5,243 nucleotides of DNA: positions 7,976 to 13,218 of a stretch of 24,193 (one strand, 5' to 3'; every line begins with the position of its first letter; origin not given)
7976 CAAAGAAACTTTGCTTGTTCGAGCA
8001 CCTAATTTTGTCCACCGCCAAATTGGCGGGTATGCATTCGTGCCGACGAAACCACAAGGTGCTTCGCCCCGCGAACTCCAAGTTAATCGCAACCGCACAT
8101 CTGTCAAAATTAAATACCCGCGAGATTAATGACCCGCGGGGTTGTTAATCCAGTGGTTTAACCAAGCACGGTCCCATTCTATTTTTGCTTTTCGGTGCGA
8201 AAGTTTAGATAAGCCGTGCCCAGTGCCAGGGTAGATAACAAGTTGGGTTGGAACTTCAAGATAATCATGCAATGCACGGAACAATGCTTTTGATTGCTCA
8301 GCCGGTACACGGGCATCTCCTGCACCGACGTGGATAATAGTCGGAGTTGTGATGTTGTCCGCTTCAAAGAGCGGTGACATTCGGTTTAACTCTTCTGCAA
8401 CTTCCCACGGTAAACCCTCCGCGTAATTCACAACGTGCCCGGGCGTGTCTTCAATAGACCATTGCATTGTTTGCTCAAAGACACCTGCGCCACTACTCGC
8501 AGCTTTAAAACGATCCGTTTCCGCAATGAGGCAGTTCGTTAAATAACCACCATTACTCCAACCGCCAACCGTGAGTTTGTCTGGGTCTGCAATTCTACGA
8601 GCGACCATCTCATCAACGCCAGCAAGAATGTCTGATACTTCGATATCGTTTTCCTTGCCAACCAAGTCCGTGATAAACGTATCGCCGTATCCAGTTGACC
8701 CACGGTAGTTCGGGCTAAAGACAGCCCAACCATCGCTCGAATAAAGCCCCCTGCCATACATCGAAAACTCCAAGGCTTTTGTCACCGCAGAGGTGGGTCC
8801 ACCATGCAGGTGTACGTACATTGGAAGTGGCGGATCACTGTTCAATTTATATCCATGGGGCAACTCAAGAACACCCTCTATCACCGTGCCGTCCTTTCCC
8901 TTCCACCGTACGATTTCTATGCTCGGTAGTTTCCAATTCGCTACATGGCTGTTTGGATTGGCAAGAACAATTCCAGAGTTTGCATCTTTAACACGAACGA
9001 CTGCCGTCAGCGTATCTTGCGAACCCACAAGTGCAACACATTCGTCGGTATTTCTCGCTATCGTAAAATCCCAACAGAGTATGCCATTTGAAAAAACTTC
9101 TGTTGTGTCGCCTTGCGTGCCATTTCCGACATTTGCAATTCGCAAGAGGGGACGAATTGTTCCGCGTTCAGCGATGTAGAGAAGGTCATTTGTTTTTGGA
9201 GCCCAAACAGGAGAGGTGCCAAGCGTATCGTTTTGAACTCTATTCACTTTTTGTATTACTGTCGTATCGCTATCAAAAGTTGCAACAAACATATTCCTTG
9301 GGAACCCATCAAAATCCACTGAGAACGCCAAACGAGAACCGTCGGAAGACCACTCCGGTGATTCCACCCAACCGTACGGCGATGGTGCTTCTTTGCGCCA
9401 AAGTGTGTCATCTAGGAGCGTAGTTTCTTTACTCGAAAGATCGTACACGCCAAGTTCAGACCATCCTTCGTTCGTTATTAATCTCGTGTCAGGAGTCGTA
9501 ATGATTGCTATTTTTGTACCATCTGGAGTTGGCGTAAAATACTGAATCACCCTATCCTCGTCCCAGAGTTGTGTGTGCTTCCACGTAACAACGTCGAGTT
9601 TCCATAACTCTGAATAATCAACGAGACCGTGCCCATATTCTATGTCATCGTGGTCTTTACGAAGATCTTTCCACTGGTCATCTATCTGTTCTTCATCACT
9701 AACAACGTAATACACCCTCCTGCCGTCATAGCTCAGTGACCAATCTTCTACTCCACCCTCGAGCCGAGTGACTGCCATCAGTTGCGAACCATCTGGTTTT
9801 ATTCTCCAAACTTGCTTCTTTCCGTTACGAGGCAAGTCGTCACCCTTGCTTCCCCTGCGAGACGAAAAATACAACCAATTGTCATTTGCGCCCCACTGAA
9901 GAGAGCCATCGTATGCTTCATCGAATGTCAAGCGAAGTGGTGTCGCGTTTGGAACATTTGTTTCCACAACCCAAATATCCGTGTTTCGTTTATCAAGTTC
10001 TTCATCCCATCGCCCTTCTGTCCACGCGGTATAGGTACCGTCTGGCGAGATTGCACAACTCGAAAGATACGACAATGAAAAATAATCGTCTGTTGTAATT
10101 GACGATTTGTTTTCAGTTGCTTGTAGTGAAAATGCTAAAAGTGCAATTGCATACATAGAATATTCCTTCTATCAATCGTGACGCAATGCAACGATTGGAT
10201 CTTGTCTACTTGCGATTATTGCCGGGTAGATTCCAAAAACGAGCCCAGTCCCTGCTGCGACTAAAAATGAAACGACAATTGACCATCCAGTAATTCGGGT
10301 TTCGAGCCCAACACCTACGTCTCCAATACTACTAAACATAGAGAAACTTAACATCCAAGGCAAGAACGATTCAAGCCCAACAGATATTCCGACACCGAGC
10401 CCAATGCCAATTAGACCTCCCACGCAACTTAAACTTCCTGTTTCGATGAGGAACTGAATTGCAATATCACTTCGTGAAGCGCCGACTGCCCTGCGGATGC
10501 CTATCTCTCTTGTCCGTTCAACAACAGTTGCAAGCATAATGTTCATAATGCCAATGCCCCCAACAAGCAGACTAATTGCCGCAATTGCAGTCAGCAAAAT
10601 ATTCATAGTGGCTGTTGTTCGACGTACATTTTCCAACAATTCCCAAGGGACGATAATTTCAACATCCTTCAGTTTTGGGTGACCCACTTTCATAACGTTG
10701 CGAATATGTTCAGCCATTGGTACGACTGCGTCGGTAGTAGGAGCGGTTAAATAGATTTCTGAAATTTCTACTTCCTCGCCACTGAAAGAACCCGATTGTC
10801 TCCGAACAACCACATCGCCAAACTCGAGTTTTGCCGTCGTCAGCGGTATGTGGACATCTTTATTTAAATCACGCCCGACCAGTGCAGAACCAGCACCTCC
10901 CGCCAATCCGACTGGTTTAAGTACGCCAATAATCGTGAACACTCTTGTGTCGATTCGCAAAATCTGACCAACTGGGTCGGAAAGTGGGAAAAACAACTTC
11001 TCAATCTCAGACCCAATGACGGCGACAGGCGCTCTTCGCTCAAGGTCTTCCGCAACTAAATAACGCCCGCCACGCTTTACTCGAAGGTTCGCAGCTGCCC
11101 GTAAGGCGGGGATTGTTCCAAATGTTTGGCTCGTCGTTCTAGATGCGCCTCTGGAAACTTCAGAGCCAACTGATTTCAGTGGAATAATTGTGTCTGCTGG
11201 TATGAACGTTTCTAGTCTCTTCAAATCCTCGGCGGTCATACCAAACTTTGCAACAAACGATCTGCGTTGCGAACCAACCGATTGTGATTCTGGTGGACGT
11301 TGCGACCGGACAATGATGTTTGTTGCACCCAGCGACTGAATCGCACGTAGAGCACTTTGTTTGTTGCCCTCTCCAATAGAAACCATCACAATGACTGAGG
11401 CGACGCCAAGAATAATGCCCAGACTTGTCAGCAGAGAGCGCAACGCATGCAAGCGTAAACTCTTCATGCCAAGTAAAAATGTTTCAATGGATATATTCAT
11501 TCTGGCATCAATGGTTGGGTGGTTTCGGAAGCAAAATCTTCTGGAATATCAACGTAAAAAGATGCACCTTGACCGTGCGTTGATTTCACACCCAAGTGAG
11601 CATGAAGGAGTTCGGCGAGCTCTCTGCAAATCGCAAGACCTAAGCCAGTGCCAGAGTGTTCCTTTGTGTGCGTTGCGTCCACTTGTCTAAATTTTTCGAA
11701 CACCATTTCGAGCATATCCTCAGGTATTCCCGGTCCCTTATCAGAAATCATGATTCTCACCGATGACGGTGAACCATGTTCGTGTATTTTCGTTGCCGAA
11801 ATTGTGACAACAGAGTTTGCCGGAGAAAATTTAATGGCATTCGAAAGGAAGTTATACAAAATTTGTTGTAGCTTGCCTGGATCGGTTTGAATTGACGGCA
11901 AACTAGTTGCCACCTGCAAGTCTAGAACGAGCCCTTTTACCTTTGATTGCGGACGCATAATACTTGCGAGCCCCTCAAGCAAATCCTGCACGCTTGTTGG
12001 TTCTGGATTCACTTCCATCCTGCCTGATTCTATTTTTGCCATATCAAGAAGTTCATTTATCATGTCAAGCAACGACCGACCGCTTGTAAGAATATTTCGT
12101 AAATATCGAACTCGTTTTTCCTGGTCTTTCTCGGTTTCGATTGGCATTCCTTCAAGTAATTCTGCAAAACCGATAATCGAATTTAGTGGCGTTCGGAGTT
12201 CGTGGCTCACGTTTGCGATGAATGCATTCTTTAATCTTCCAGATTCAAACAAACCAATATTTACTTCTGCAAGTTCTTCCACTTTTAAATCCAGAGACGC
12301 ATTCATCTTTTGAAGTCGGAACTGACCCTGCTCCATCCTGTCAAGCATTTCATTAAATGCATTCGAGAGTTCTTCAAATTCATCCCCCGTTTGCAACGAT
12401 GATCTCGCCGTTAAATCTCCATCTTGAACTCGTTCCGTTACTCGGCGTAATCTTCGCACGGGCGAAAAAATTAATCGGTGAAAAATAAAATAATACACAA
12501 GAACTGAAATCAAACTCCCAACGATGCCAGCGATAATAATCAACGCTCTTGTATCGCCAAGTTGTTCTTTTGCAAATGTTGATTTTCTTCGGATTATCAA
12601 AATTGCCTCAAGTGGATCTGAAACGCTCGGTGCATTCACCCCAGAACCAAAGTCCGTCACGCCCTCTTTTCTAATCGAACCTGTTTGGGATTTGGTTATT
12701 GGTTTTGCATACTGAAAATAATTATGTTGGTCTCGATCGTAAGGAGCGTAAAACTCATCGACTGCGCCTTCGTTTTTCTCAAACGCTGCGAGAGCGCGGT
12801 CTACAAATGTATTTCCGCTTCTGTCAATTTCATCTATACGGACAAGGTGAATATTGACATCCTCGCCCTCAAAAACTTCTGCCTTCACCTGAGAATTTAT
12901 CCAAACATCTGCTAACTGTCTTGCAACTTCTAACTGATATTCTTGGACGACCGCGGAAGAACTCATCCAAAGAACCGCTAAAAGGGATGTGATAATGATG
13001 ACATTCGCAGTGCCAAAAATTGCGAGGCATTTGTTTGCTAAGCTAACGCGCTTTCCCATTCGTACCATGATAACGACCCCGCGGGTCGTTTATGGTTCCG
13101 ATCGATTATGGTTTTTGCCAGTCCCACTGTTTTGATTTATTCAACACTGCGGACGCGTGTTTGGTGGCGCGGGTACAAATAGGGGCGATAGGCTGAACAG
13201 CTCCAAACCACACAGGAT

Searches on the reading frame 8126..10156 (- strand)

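Call 10: search_protein_families(library=pfam, proteins=[window:8126-10156:-])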
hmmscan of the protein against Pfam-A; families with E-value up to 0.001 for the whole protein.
window:8126-10156:- (676 aa): 4 families
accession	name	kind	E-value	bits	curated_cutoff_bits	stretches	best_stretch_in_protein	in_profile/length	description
PF00326.27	Peptidase_S9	-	8.3e-42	143.5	22.6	1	471-672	9-212/213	Prolyl oligopeptidase family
PF01738.24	DLH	-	1.8e-07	31.5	21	1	495-654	66-193/217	Dienelactone hydrolase family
PF07676.18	PD40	-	3.3e-06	27.3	20.9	0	263-287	10-35/38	WD40-like Beta Propeller Repeat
PF20434.5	BD-FAE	-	3.3e-05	23.9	26.8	0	587-629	173-215/215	BD-FAE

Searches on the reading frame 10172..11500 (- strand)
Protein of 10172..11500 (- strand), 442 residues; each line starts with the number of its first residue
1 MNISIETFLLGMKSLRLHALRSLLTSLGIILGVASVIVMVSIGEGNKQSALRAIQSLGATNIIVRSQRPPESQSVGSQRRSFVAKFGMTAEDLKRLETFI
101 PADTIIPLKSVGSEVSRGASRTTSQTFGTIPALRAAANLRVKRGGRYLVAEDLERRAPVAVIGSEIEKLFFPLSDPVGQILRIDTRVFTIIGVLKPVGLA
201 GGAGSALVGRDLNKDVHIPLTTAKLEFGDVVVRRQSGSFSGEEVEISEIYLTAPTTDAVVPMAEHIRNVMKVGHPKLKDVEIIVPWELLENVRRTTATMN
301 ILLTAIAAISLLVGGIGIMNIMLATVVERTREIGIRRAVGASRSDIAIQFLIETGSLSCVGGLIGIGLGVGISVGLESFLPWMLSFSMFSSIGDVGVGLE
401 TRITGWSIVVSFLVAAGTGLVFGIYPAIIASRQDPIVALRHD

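Call 10: search_protein_families(library=pfam, proteins=[window:10172-11500:-])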
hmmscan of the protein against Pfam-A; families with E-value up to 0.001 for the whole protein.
window:10172-11500:- (442 aa): 2 families
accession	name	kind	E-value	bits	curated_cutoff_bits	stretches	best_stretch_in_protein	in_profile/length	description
PF12704.14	MacB_PCD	-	1.9e-30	107.1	27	1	22-267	1-205/207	MacB-like periplasmic core domain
PF02687.27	FtsX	-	1.2e-17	64.5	25.5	1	305-435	2-120/120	FtsX-like permease C-terminal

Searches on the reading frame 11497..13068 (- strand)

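Call 10: search_protein_families(library=pfam, proteins=[window:11497-13068:-])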
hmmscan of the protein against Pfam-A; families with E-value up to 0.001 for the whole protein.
window:11497-13068:- (523 aa): 3 families
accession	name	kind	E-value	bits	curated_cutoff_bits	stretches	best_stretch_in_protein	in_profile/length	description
PF02518.31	HATPase_c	-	5.7e-27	94.8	26.4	1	396-510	2-109/111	Histidine kinase-, DNA gyrase B-, and HSP90-like ATPase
PF00512.31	HisKA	-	1.1e-20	73.8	26.9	1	280-349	2-66/66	His Kinase A (phospho-acceptor) domain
PF00672.30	HAMP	-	3.9e-13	49.9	25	1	196-247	2-53/53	HAMP domain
